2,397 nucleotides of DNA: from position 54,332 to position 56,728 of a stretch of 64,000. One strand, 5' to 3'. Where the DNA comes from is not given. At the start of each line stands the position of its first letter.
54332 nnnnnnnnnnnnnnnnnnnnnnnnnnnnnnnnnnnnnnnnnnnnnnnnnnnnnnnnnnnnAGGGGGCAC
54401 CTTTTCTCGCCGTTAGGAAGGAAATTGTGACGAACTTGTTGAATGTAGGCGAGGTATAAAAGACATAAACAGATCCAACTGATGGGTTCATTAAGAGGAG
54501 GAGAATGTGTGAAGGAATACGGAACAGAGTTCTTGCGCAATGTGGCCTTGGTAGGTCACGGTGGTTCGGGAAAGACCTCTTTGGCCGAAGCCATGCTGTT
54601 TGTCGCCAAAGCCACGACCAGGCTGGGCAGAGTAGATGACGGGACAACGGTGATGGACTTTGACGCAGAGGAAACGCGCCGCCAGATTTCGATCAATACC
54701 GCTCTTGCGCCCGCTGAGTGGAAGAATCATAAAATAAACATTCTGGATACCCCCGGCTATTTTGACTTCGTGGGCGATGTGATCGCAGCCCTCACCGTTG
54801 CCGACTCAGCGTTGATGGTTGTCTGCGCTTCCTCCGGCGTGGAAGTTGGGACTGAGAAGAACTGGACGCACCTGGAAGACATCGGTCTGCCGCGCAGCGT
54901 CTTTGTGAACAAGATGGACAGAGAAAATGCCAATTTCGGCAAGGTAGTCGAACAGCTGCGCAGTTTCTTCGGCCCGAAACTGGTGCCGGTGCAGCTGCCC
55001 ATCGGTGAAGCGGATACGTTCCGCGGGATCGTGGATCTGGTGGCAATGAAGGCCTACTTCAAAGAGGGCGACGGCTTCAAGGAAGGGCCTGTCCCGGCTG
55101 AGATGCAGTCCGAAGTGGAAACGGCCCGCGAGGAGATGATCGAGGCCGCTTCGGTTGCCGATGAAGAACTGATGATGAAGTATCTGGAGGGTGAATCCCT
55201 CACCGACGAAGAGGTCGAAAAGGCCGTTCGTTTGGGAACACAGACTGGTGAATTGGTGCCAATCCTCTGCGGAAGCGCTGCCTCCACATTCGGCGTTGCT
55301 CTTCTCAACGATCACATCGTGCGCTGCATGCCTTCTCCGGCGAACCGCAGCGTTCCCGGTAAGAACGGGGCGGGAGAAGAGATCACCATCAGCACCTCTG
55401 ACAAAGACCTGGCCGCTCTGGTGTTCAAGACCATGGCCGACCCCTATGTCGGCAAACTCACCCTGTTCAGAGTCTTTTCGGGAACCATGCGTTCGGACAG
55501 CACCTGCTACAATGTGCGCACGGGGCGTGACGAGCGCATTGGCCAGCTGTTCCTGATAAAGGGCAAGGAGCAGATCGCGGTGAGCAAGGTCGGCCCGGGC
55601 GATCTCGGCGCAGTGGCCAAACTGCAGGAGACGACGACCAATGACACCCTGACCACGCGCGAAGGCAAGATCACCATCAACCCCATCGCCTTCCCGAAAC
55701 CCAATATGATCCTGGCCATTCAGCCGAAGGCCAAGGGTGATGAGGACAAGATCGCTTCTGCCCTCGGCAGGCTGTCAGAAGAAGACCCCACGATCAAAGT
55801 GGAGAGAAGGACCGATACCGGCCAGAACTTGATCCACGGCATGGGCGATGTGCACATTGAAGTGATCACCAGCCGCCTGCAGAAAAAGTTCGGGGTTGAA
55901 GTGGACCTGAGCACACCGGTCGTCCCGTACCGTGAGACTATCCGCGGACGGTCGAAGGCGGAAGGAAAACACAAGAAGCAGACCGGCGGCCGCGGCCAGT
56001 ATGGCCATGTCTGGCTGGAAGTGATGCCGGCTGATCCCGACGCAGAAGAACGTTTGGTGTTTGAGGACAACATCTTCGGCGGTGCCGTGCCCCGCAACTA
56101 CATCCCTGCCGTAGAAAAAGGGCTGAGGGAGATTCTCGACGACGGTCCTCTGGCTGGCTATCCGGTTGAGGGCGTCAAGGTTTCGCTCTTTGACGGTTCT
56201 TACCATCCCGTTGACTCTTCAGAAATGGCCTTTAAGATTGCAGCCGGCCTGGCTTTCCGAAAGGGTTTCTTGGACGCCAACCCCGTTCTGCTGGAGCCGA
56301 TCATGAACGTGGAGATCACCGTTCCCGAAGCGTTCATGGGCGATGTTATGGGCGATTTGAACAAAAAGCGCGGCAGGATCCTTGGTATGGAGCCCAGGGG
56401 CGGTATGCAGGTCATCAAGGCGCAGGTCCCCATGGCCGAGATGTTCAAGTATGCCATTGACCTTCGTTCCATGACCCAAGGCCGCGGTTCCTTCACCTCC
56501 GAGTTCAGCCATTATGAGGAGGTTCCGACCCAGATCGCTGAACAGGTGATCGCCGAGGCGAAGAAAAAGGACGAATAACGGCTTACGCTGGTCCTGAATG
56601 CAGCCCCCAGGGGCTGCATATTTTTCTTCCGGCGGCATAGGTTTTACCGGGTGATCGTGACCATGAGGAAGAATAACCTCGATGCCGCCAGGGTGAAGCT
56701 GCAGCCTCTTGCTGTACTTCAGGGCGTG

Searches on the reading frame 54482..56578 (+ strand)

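Call 25: search_protein_families(library=pfam, proteins=[window:54482-56578:+], max_evalue=0.00001)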
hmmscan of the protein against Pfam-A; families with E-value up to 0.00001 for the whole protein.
window:54482-56578:+ (698 aa): 6 families
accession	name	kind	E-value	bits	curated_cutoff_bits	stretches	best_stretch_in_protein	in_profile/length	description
PF03764.24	EFG_IV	-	1e-43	148.4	24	1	479-600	1-121/121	Elongation factor G, domain IV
PF00009.33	GTP_EFTU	-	2.1e-43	148.6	26.5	1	18-285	3-188/188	Elongation factor Tu GTP binding domain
PF00679.30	EFG_C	-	7.9e-35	119.2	27.9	1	602-688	1-88/89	Elongation factor G C-terminus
PF14492.12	EFG_III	-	2.3e-27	95.3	27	1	404-477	1-74/75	Elongation Factor G, domain III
PF22042.2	EF-G_D2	-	1.5e-15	57.5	27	1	311-392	3-83/84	Elongation factor G domain 2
PF03144.31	GTP_EFTU_D2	-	5.3e-09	36.8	30.3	1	324-391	1-73/73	Elongation factor Tu domain 2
